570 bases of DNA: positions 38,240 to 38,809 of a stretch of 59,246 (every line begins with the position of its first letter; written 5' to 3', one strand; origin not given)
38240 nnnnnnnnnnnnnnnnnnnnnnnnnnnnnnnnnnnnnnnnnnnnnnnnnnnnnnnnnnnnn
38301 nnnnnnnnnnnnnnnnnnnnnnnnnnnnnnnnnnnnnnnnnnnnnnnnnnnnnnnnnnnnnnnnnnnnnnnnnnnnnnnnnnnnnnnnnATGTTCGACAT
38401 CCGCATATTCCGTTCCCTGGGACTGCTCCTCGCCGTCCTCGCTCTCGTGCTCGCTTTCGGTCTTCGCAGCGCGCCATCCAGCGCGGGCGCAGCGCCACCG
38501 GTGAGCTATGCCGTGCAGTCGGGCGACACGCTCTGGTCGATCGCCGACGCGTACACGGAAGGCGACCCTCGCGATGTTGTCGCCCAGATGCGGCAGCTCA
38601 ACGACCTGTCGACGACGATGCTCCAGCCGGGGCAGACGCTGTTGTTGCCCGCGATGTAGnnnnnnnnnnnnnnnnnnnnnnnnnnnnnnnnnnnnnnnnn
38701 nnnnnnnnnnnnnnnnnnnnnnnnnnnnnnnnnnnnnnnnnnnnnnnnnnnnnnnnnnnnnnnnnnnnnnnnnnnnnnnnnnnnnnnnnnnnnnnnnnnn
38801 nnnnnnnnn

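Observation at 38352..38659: Two tandem LexA boxes around a leaderless promoter driving a YneA/ChiZ-like TM+LysM protein that is not linked to lexA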

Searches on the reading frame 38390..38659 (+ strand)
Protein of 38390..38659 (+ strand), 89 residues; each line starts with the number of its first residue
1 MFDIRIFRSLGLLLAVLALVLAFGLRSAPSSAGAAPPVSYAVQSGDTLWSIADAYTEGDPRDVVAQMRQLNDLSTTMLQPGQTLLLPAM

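Call 7: search_protein_families(library=pfam, proteins=[window:38390-38659:+], max_evalue=0.01)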
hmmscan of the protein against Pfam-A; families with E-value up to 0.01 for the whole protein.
window:38390-38659:+ (89 aa): 1 family
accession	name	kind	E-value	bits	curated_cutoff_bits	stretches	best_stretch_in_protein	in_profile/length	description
PF01476.26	LysM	-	6.1e-12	45.7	20.9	1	40-87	1-43/43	LysM domain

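Call 8: search_protein_families(library=ncbifam, proteins=[window:38390-38659:+], max_evalue=0.01)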
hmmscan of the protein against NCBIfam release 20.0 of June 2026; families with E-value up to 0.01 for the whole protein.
window:38390-38659:+ (89 aa): 10 families
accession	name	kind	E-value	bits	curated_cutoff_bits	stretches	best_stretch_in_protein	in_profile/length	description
NF010723.1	PRK14125.1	equivalog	1.6e-13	50.4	60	1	13-88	9-86/87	cell division suppressor protein YneA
TIGR02899.1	spore_safA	subfamily_domain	0.00027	20.8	67.85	1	42-56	1-15/44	SafA/ExsA family spore coat assembly protein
NF012230.0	LWXIA_domain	equivalog_domain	0.00029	20.9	33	1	37-56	2-21/74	LWXIA domain-containing protein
NF008050.0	PRK10783.1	equivalog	0.00029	19.3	508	1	37-86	343-387/457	murein transglycosylase D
NF041208.1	celldiv_DipM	equivalog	0.0013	18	740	1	32-88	178-229/419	cell division endopeptidase DipM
NF008399.0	PRK11198.1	equivalog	0.0035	17.8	134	1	36-88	94-147/149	peptidoglycan-binding protein LysM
NF040883.1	amid_act_ActS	equivalog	0.0037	16.6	375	1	14-84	10-76/242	amidase activator ActS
NF010495.0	PRK13914.1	equivalog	0.0042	16.1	647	1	27-84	20-69/481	invasion associated endopeptidase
NF004974.0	PRK06347.1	equivalog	0.0045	16.1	701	1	31-84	473-521/592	1,4-beta-N-acetylmuramoylhydrolase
NF052398.1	Agg_Promo_Fact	equivalog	0.0095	16.1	170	1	18-86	11-73/202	aggregation-promoting factor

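Call 10: find_homologous_proteins(query=window:38390-38659:+, max_evalue=0.001)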
Query window:38390-38659:+ (89 aa): 41 proteins with E <= 0.001 among 100 candidates.
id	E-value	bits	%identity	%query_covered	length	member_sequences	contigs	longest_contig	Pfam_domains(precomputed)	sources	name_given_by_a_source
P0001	8.8e-44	164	92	98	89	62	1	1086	PF01476.27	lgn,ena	-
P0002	8.3e-40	152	85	98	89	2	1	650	PF01476.27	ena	-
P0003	2.3e-39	150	84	98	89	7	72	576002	PF01476.27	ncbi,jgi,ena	-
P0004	1.7e-37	144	80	98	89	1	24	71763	PF01476.27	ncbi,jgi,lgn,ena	-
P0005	7.1e-34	133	77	98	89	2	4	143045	PF01476.27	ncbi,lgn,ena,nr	ncbi:MAG: LysM peptidoglycan-binding domain-containing protein [Thermoleophilia bacterium]|nr:LysM p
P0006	8.6e-31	123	69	99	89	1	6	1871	PF01476.27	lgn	-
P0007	8.8e-31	123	72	99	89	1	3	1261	PF01476.27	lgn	-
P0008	1.1e-30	123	70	99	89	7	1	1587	PF01476.27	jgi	-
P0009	7.9e-30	120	70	99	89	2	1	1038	PF01476.27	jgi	-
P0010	1.9e-29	119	67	100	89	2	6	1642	PF01476.27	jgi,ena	-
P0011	2.2e-28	115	65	100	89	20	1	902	PF01476.27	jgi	-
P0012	8.2e-28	114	66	99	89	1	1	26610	PF01476.27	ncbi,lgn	-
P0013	2.4e-26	109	63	99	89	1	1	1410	PF01476.27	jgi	jgi:nucleoid-associated protein YgaU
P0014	3.1e-26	109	61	99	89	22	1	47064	PF01476.27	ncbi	-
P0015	8.0e-26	107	65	99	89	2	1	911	PF01476.27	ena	-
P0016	1.4e-25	106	61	99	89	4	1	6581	PF01476.27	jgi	-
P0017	2.7e-25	106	64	99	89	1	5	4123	PF01476.27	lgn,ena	-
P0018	3.1e-25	105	61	99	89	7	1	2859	PF01476.27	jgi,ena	jgi:nucleoid-associated protein YgaU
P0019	5.0e-25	105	61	99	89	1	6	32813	PF01476.27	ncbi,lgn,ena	-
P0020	5.5e-25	105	59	99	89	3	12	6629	PF01476.27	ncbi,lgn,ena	-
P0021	7.6e-25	104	60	98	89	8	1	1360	PF01476.27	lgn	-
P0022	7.7e-25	104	60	98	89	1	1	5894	PF01476.27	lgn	-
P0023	1.1e-24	104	61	100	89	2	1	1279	PF01476.27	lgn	-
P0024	1.5e-24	103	60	98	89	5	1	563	PF01476.27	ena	-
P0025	1.5e-24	103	58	99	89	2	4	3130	PF01476.27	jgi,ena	-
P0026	3.0e-24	102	59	98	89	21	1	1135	PF01476.27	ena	-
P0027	5.0e-24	102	58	99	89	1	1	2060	PF01476.27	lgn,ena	-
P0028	1.4e-23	100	69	85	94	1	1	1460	PF01476.27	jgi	jgi:LysM repeat protein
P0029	1.4e-23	100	57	99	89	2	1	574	PF01476.27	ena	-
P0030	1.5e-23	100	65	74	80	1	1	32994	PF01476.27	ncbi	ncbi:MAG: LysM peptidoglycan-binding domain-containing protein [Gaiellales bacterium]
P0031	4.1e-18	83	53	98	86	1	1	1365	PF01476.27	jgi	jgi:LysM repeat protein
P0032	1.4e-13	68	55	72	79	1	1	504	PF01476.27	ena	-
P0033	1.1e-9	56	49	89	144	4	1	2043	PF01476.27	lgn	-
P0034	1.9e-9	55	62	52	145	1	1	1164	PF01476.27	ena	-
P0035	1.2e-8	53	41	96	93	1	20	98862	PF01476.27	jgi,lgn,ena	jgi:LysM domain.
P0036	1.3e-8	53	58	56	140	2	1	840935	PF01476.27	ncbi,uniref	ncbi:LysM peptidoglycan-binding domain-containing protein [Cellulomonas sp. NPDC089187]|uniref:LysM 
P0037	2.6e-8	52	57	55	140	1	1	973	PF01476.27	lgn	-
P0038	6.9e-8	50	45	92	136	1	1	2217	PF01476.27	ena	-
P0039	2.0e-5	42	49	52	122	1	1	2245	PF01476.27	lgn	-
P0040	1.1e-4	40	52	64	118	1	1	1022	PF01476.27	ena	-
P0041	1.4e-4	40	43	76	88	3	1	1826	PF01476.27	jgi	jgi:LysM repeat protein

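Call 11: find_encoding_contigs(protein=window:38390-38659:+, flank=10000, max_places=4)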
Protein window:38390-38659:+ (89 aa): 10 contigs read that carry it; 4 places shown.
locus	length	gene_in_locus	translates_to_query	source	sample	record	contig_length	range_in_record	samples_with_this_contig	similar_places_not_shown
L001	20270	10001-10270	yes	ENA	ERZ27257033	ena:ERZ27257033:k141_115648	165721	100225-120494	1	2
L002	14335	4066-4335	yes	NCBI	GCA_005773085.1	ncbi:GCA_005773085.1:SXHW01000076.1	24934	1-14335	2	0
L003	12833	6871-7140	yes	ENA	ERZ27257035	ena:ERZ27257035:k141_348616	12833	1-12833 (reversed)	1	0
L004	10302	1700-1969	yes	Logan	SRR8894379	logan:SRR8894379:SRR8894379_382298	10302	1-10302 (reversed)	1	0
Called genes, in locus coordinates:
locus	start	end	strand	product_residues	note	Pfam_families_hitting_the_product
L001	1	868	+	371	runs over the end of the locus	PF04055:Radical_SAM, PF06969:HemN_C (weak)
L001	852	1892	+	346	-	PF01628:HrcA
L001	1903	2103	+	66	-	-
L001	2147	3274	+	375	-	PF00226:DnaJ, PF01556:DnaJ_C, PF00684:DnaJ_CXXCXGXG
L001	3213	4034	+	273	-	PF06325:PrmA, PF05175:MTS, PF13847:Methyltransf_31, PF13649:Methyltransf_25 (weak)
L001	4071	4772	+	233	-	PF04452:Methyltrans_RNA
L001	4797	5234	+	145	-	PF09424:YqeY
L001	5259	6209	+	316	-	PF13245:AAA_19 (faint), PF01695:IstB_IS21 (faint), PF02562:PhoH, PF13604:AAA_30 (weak)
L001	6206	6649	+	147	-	PF02130:YbeY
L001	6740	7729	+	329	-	-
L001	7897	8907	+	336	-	PF02746:MR_MLE_N, PF13378:MR_MLE_C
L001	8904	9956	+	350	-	PF17396:DUF1611_N, PF07755:DUF1611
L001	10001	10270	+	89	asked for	PF01476:LysM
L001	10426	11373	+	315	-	PF04542:Sigma70_r2, PF04539:Sigma70_r3, PF04545:Sigma70_r4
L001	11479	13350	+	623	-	PF12229:PG_binding_4 (faint), PF04294:VanW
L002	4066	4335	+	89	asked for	PF01476:LysM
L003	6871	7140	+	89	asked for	PF01476:LysM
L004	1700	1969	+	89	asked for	PF01476:LysM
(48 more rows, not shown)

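Call 12: find_encoding_contigs(protein=P0003, flank=10000, max_places=3)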
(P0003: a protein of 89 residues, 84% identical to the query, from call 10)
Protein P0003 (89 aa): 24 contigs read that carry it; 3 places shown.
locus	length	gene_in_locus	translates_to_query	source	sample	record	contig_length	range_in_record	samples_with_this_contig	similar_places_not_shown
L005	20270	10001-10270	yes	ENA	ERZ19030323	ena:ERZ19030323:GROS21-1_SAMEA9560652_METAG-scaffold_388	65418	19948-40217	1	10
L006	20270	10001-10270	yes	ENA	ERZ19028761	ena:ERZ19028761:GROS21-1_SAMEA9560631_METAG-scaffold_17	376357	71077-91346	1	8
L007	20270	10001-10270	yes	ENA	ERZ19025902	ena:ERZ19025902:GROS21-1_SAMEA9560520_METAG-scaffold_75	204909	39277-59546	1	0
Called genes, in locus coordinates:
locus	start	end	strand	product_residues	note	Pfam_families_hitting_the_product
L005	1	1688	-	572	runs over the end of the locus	-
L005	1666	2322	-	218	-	PF00072:Response_reg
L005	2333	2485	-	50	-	-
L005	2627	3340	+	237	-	PF04452:Methyltrans_RNA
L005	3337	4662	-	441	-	-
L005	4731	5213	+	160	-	PF09424:YqeY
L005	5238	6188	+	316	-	PF13245:AAA_19 (faint), PF01695:IstB_IS21 (weak), PF02562:PhoH, PF13604:AAA_30 (weak)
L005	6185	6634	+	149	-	PF02130:YbeY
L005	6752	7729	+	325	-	-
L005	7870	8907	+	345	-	PF02746:MR_MLE_N, PF13378:MR_MLE_C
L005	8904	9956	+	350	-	PF17396:DUF1611_N, PF07755:DUF1611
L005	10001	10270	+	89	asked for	PF01476:LysM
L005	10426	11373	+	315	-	PF04542:Sigma70_r2, PF04539:Sigma70_r3, PF04545:Sigma70_r4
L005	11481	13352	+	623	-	PF12229:PG_binding_4 (faint), PF04294:VanW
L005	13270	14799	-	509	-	-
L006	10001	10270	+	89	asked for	PF01476:LysM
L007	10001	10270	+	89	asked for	PF01476:LysM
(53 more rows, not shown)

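Call 13: find_encoding_contigs(protein=P0005, flank=10000, max_places=2)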
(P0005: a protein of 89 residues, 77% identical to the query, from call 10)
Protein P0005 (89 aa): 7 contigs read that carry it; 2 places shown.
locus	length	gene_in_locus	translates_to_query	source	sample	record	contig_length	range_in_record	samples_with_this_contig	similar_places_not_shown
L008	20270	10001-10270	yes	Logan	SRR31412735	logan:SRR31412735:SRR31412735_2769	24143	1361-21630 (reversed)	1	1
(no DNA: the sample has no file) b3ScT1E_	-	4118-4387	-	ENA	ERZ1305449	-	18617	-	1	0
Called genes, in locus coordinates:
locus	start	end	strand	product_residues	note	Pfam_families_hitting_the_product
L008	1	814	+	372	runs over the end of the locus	PF04055:Radical_SAM, PF06969:HemN_C (weak)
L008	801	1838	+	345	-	PF01628:HrcA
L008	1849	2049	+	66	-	-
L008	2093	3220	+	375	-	PF00226:DnaJ, PF01556:DnaJ_C, PF15777:Anti-TRAP (faint), PF00684:DnaJ_CXXCXGXG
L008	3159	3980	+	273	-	PF06325:PrmA, PF05175:MTS (weak), PF13847:Methyltransf_31 (weak), PF13649:Methyltransf_25 (weak)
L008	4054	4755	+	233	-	PF20260:PUA_4 (weak), PF04452:Methyltrans_RNA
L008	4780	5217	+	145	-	PF09424:YqeY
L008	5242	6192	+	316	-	PF01695:IstB_IS21 (weak), PF02562:PhoH, PF13604:AAA_30 (weak), PF13245:AAA_19 (faint)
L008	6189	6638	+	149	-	PF02130:YbeY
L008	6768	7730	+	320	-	-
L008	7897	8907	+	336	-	PF02746:MR_MLE_N, PF13378:MR_MLE_C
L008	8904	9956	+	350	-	PF17396:DUF1611_N, PF07755:DUF1611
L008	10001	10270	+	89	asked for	PF01476:LysM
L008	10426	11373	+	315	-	PF04542:Sigma70_r2, PF04539:Sigma70_r3, PF04545:Sigma70_r4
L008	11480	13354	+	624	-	PF04294:VanW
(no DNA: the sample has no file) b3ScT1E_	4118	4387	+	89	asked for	PF01476:LysM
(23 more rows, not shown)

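Call 14: find_encoding_contigs(protein=P0014, flank=10000, max_places=2)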
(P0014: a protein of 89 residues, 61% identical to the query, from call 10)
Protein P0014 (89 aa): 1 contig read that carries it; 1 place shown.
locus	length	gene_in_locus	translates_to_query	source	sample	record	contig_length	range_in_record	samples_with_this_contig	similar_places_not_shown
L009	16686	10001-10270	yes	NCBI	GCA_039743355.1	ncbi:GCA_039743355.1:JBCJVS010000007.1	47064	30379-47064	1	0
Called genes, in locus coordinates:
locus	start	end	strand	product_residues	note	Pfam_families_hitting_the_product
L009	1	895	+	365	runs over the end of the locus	PF04055:Radical_SAM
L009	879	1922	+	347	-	PF01628:HrcA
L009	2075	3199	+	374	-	PF00226:DnaJ, PF01556:DnaJ_C, PF00684:DnaJ_CXXCXGXG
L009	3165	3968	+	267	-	PF06325:PrmA, PF05175:MTS, PF13649:Methyltransf_25, PF13847:Methyltransf_31 (weak), PF08241:Methyltransf_11 (weak)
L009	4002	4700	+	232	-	PF20260:PUA_4 (faint), PF04452:Methyltrans_RNA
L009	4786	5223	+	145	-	PF09424:YqeY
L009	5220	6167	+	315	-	PF01695:IstB_IS21 (weak), PF02562:PhoH, PF13604:AAA_30, PF13245:AAA_19 (weak)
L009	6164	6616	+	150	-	PF02130:YbeY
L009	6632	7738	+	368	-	-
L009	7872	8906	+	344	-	PF02746:MR_MLE_N, PF13378:MR_MLE_C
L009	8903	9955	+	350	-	PF17396:DUF1611_N, PF07755:DUF1611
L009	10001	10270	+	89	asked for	PF01476:LysM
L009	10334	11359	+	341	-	PF00140:Sigma70_r1_2 (weak), PF04542:Sigma70_r2, PF04539:Sigma70_r3, PF04545:Sigma70_r4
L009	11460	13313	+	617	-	PF12229:PG_binding_4 (weak), PF04294:VanW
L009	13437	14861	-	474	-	PF01134:GIDA (faint), PF01262:AlaDh_PNT_C (faint), PF07992:Pyr_redox_2, PF12831:FAD_oxidored (weak), PF13738:Pyr_redox_3, PF13434:Lys_Orn_oxgnase (weak), PF00070:Pyr_redox, PF02852:Pyr_redox_dim, +3 more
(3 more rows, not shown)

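Call 15: find_encoding_contigs(protein=P0019, flank=10000, max_places=2)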
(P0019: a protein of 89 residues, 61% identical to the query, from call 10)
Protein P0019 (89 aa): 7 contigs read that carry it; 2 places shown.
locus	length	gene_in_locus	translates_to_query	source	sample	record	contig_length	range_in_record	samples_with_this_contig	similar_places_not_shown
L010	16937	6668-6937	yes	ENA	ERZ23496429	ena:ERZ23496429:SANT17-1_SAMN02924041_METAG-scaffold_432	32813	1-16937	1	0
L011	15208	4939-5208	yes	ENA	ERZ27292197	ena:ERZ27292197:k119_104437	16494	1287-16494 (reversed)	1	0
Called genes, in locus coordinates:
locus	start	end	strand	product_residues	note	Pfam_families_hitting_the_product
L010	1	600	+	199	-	?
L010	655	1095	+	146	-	PF09424:YqeY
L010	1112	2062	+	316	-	PF02562:PhoH, PF13604:AAA_30, PF13245:AAA_19 (weak)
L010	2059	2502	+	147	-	PF02130:YbeY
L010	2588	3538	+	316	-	-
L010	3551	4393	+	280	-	-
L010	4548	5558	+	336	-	PF02746:MR_MLE_N, PF13378:MR_MLE_C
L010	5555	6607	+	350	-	PF17396:DUF1611_N, PF07755:DUF1611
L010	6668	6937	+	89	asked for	PF01476:LysM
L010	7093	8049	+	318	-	PF00140:Sigma70_r1_2 (weak), PF04542:Sigma70_r2, PF04539:Sigma70_r3, PF04545:Sigma70_r4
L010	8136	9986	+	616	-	PF12229:PG_binding_4 (faint), PF04294:VanW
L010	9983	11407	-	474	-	PF01134:GIDA (faint), PF01262:AlaDh_PNT_C (faint), PF07992:Pyr_redox_2, PF12831:FAD_oxidored (weak), PF13738:Pyr_redox_3, PF13434:Lys_Orn_oxgnase (weak), PF00070:Pyr_redox, PF02852:Pyr_redox_dim, +3 more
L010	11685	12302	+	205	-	-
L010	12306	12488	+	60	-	-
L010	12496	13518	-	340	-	PF26684:DUF8230_N, PF26685:DUF8230_C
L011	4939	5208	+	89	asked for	PF01476:LysM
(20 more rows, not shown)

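Call 16: find_encoding_contigs(protein=P0035, flank=10000, max_places=2)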
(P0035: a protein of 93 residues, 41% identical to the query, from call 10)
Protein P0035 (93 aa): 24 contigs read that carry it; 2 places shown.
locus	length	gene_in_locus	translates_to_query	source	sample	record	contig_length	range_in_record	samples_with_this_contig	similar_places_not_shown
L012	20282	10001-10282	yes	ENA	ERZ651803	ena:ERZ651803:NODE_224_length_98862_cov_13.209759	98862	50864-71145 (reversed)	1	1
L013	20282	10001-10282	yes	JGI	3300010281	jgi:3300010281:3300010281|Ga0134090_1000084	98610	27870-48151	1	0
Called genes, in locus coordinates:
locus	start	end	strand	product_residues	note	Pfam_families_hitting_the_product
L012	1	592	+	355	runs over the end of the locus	PF03816:LytR_cpsA_psr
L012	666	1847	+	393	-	PF03977:OAD_beta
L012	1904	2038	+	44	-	PF04277:OAD_gamma (weak)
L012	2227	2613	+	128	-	PF07009:NusG_II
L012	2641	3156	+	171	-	PF07456:Hpre_diP_synt_I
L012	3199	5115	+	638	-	PF07992:Pyr_redox_2, PF00070:Pyr_redox (weak)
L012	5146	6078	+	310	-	PF00348:polyprenyl_synt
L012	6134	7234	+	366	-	PF02424:ApbE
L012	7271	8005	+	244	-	PF13483:Lactamase_B_3 (faint)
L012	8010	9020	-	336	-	PF00356:LacI, PF00532:Peripla_BP_1, PF13407:Peripla_BP_4, PF13377:Peripla_BP_3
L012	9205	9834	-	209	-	PF01726:LexA_DNA_bind, PF13412:HTH_24 (faint), PF00717:Peptidase_S24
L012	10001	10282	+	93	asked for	PF01476:LysM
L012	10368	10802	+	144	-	PF01842:ACT, PF13291:ACT_4 (faint), PF19571:ACT_8, PF13840:ACT_7 (faint), PF22468:ACT_9 (faint), PF22629:ACT_AHAS_ss (faint), PF01842:ACT (weak)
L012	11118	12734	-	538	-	PF00009:GTP_EFTU, PF01926:MMR_HSR1 (faint), PF22042:EF-G_D2, PF03144:GTP_EFTU_D2, PF16658:RF3_C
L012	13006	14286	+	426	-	PF00171:Aldedh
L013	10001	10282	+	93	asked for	PF01476:LysM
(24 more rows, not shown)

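Call 17: find_encoding_contigs(protein=P0036, flank=10000, max_places=2)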
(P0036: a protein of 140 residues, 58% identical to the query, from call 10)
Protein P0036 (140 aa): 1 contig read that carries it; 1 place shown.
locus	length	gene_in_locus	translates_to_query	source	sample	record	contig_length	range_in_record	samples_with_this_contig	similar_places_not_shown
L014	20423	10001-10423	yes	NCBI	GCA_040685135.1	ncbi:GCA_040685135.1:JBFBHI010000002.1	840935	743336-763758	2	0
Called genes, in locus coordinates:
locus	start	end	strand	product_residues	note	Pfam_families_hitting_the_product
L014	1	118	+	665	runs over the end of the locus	-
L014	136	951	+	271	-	-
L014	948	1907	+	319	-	PF01715:IPPT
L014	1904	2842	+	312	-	PF01678:DAP_epimerase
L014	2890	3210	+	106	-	PF00085:Thioredoxin (weak)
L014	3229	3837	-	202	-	PF05175:MTS, PF06325:PrmA (weak), PF08241:Methyltransf_11 (faint), PF13649:Methyltransf_25, PF13847:Methyltransf_31 (faint)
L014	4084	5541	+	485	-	PF13167:GTP-bdg_N, PF02492:cobW (faint), PF16360:GTP-bdg_M, PF03193:RsgA_GTPase (faint), PF19275:HflX_C (faint), PF01926:MMR_HSR1, PF02421:FeoB_N (weak), PF16897:MMR_HSR1_Xtn (faint)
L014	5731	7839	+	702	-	PF00270:DEAD (weak), PF13307:Helicase_C_2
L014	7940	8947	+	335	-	PF00056:Ldh_1_N, PF02866:Ldh_1_C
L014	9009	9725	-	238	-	PF01726:LexA_DNA_bind, PF00717:Peptidase_S24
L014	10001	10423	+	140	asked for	PF01476:LysM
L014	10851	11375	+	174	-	PF22811:Zn_ribbon_NrdR, PF03477:ATP-cone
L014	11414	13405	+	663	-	PF07676:PD40 (faint), PF26549:Tricorn_N, PF26550:Tricorn_2nd (weak), PF02129:Peptidase_S15 (weak), PF00561:Abhydrolase_1 (weak), PF01738:DLH (weak), PF12146:Hydrolase_4 (faint), PF00326:Peptidase_S9, +1 more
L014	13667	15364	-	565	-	PF00501:AMP-binding, PF13193:AMP-binding_C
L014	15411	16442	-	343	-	PF00248:Aldo_ket_red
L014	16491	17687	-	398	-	PF00389:2-Hacid_dh, PF02826:2-Hacid_dh_C, PF01842:ACT (weak), PF22629:ACT_AHAS_ss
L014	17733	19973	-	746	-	PF00580:UvrD-helicase (faint), PF02562:PhoH (faint), PF13245:AAA_19, PF01443:Viral_helicase1 (faint), PF13538:UvrD_C_2 (faint)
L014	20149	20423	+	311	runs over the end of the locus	PF09754:PAC2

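Call 20: find_encoding_contigs(protein=P0031, flank=10000, max_places=2)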
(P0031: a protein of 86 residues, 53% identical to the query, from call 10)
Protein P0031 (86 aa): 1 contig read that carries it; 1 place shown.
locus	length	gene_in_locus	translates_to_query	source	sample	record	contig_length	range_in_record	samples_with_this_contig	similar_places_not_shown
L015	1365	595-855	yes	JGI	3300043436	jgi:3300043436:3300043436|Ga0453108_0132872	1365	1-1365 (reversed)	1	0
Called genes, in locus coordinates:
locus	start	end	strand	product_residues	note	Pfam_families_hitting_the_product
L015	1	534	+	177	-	?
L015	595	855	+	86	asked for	PF01476:LysM (faint)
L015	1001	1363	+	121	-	?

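Call 21: find_encoding_contigs(protein=P0033, flank=10000, max_places=2)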
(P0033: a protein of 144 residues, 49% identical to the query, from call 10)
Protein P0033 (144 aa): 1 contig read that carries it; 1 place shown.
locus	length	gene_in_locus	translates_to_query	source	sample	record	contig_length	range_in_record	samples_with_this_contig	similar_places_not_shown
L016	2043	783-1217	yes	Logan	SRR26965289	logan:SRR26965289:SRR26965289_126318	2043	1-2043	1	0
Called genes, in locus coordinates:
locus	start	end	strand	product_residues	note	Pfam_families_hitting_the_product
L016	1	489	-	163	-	?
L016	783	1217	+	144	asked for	PF01476:LysM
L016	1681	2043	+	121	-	?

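Call 22: find_encoding_contigs(protein=P0038, flank=10000, max_places=2)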
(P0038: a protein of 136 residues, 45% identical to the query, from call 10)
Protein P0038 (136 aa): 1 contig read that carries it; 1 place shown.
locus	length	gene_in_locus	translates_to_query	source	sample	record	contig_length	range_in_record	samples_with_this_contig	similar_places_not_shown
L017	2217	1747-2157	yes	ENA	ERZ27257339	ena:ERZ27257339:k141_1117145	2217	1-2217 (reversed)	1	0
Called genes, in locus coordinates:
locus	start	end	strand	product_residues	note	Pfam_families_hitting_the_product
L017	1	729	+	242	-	?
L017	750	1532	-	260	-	PF01726:LexA_DNA_bind, PF00717:Peptidase_S24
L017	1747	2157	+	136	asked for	PF01476:LysM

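Call 23: find_encoding_contigs(protein=P0041, flank=10000, max_places=2)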
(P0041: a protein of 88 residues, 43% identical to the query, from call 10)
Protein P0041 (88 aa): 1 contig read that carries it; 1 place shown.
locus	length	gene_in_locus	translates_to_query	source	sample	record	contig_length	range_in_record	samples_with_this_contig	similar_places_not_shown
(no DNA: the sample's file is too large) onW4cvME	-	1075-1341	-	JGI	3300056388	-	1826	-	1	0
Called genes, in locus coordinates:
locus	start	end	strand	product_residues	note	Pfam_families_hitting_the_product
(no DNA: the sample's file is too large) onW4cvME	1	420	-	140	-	?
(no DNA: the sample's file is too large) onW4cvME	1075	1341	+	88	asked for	PF01476:LysM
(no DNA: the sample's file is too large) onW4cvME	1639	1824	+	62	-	?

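Call 26: search_protein_families(library=ncbifam, alignment_id=A1, max_evalue=0.001)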
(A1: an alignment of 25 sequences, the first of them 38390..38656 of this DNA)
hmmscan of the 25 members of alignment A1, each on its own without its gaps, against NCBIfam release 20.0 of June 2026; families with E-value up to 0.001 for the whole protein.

A. member 1, window:38390-38656:+ (89 aa): 4 families
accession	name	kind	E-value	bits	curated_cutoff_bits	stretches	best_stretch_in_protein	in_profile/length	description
NF010723.1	PRK14125.1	equivalog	1.6e-13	50.4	60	1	13-88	9-86/87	cell division suppressor protein YneA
TIGR02899.1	spore_safA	subfamily_domain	0.00027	20.8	67.85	1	42-56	1-15/44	SafA/ExsA family spore coat assembly protein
NF012230.0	LWXIA_domain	equivalog_domain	0.00029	20.9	33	1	37-56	2-21/74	LWXIA domain-containing protein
NF008050.0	PRK10783.1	equivalog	0.00029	19.3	508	1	37-86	343-387/457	murein transglycosylase D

B. families by the number of members that match (of 25 scanned): 10 families
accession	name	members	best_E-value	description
NF010723.1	PRK14125.1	25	5.1e-14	cell division suppressor protein YneA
NF012230.0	LWXIA_domain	13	5.8e-05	LWXIA domain-containing protein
NF008050.0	PRK10783.1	10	0.00017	murein transglycosylase D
NF008399.0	PRK11198.1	5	3.4e-05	peptidoglycan-binding protein LysM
TIGR02899.1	spore_safA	5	0.00012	SafA/ExsA family spore coat assembly protein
NF040883.1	amid_act_ActS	4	2.3e-05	amidase activator ActS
NF004974.0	PRK06347.1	4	8.9e-05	1,4-beta-N-acetylmuramoylhydrolase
NF041208.1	celldiv_DipM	3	3.5e-05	cell division endopeptidase DipM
NF050804.1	CellDivDipMCaul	3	8.1e-05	cell division endopeptidase DipM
NF010495.0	PRK13914.1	1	0.00026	invasion associated endopeptidase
